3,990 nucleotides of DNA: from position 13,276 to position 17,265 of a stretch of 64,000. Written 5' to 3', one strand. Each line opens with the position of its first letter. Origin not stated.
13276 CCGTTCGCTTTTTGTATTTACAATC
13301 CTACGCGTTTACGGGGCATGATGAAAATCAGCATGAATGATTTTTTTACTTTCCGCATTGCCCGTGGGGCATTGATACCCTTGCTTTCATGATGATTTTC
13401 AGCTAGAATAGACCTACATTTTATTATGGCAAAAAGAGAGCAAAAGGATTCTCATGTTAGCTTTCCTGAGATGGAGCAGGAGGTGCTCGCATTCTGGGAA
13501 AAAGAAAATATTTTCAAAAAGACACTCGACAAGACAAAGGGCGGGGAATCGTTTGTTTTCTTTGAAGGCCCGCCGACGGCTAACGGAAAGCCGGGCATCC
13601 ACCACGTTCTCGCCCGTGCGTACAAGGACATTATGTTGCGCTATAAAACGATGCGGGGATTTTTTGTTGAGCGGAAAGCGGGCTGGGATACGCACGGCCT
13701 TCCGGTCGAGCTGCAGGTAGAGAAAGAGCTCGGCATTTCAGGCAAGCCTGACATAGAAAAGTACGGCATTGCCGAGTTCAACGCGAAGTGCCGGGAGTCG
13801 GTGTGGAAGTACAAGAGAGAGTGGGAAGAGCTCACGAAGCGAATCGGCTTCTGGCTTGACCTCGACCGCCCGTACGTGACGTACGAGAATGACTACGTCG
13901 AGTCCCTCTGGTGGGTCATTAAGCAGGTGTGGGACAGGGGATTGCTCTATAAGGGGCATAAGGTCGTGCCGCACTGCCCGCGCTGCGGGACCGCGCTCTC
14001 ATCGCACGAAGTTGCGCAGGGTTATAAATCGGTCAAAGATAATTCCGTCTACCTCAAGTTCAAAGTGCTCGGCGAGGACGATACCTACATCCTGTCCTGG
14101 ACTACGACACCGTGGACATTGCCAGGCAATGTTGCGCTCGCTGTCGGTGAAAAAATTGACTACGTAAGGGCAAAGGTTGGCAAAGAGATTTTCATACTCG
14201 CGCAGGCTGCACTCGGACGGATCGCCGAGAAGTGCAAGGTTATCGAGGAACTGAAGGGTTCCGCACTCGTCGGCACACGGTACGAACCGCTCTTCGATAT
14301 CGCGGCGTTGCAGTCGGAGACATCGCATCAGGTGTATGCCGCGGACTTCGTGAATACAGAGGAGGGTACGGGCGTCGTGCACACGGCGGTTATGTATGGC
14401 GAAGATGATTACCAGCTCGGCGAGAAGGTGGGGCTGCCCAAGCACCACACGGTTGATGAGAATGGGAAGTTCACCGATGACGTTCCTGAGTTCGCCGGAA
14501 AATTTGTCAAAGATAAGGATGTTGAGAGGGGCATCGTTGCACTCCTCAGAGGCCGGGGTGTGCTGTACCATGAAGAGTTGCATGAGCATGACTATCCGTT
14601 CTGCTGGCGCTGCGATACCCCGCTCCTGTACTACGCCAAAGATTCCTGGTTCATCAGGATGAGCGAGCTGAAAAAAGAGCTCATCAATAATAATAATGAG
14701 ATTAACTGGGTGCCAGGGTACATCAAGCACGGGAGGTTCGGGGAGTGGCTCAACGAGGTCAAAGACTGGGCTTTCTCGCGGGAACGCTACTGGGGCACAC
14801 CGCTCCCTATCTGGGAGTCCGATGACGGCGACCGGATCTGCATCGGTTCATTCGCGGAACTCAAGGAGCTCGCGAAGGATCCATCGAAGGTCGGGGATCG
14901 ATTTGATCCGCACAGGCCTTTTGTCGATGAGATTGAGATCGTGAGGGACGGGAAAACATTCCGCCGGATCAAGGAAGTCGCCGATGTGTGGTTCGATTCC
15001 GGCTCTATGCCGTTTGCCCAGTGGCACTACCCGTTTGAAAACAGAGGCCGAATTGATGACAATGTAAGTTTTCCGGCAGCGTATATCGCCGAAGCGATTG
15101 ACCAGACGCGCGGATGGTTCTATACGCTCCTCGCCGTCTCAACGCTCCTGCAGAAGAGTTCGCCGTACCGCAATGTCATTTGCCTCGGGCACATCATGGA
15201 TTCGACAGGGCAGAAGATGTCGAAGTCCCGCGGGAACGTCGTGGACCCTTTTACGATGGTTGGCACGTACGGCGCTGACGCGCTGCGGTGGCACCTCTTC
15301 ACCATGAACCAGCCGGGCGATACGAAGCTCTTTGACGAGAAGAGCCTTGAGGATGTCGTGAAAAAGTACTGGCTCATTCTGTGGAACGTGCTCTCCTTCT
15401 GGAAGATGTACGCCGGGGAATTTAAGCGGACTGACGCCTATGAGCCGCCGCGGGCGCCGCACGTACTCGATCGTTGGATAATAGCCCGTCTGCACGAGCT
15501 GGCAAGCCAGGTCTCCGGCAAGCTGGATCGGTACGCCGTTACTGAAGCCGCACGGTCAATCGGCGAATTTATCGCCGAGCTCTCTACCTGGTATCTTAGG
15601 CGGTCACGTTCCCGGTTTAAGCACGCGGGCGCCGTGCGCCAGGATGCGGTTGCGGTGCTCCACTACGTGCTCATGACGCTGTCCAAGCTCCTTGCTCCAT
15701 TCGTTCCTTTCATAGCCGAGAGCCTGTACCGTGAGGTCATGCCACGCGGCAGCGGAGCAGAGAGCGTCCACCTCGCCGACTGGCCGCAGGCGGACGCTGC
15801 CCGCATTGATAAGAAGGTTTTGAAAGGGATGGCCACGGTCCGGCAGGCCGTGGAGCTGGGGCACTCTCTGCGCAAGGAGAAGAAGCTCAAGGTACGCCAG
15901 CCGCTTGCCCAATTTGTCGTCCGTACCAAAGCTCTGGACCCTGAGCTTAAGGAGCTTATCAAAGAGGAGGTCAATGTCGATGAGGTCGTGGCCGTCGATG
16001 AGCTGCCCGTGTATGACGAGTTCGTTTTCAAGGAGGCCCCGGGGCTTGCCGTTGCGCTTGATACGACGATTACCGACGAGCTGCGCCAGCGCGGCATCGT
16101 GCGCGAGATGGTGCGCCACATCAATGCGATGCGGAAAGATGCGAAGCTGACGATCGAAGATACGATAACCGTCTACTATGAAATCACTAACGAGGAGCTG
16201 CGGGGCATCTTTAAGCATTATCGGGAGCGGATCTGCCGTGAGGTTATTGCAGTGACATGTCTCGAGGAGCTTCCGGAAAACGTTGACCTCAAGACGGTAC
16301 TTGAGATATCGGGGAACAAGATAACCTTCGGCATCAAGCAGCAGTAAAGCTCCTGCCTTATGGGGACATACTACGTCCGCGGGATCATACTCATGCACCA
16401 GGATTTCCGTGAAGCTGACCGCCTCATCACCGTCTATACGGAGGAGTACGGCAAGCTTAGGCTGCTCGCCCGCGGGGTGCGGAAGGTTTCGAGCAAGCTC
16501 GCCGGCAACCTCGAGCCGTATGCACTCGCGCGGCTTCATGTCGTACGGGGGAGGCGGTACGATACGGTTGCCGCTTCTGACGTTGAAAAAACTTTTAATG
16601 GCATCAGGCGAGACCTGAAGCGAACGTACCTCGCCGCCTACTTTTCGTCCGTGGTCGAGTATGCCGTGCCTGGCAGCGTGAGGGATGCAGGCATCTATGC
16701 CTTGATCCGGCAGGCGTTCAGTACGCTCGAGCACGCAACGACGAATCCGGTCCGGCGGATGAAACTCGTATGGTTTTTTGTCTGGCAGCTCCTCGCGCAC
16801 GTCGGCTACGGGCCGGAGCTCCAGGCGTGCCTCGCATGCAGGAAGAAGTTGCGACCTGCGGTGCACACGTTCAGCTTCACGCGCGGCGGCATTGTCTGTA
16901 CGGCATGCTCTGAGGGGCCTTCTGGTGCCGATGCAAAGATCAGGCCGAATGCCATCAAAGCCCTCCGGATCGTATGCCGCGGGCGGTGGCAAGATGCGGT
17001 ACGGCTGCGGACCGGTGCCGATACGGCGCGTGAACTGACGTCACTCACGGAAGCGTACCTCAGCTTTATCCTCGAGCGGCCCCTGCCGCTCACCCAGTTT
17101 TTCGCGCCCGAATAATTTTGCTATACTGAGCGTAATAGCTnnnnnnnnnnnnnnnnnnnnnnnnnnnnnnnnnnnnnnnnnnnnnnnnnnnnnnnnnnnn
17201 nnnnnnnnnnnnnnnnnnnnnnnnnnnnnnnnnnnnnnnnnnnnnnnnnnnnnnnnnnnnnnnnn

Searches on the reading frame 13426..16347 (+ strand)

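Call 69: search_protein_families(library=pfam, proteins=[window:13426-16347:+], max_evalue=0.00001)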
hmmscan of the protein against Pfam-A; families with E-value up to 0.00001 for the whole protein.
window:13426-16347:+ (973 aa): 4 families
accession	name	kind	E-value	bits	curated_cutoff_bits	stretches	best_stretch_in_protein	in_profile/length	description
PF00133.28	tRNA-synt_1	-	1.2e-125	420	22.7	1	20-631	2-409/414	tRNA synthetases class I (I, L, M and V)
PF08264.19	Anticodon_1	-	1.3e-30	106.7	25.1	1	682-827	1-144/148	Anticodon-binding domain of tRNA ligase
PF19302.4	DUF5915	-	2.3e-20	73.4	27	1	864-971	90-193/195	Domain of unknown function (DUF5915)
PF09334.17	tRNA-synt_1g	-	3.4e-17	62.7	20.1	1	565-633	295-363/391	tRNA synthetases class I (M)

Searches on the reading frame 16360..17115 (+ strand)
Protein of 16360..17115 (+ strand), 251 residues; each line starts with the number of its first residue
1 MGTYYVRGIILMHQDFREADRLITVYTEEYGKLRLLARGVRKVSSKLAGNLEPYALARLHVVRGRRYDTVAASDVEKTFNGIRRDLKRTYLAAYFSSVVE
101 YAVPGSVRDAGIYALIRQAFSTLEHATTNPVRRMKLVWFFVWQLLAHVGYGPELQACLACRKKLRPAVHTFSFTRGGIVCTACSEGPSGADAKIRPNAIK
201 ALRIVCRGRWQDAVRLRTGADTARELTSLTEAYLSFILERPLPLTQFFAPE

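Call 69: search_protein_families(library=pfam, proteins=[window:16360-17115:+], max_evalue=0.00001)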
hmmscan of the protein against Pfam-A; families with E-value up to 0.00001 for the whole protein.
window:16360-17115:+ (251 aa): 2 families
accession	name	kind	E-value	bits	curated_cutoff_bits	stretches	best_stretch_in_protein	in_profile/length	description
PF02565.21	RecO_C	-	1.7e-21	77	22.1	1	83-243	1-154/157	Recombination protein O C terminal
PF11967.14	RecO_N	-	4.6e-18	65.5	27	1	1-77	1-78/80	Recombination protein O N terminal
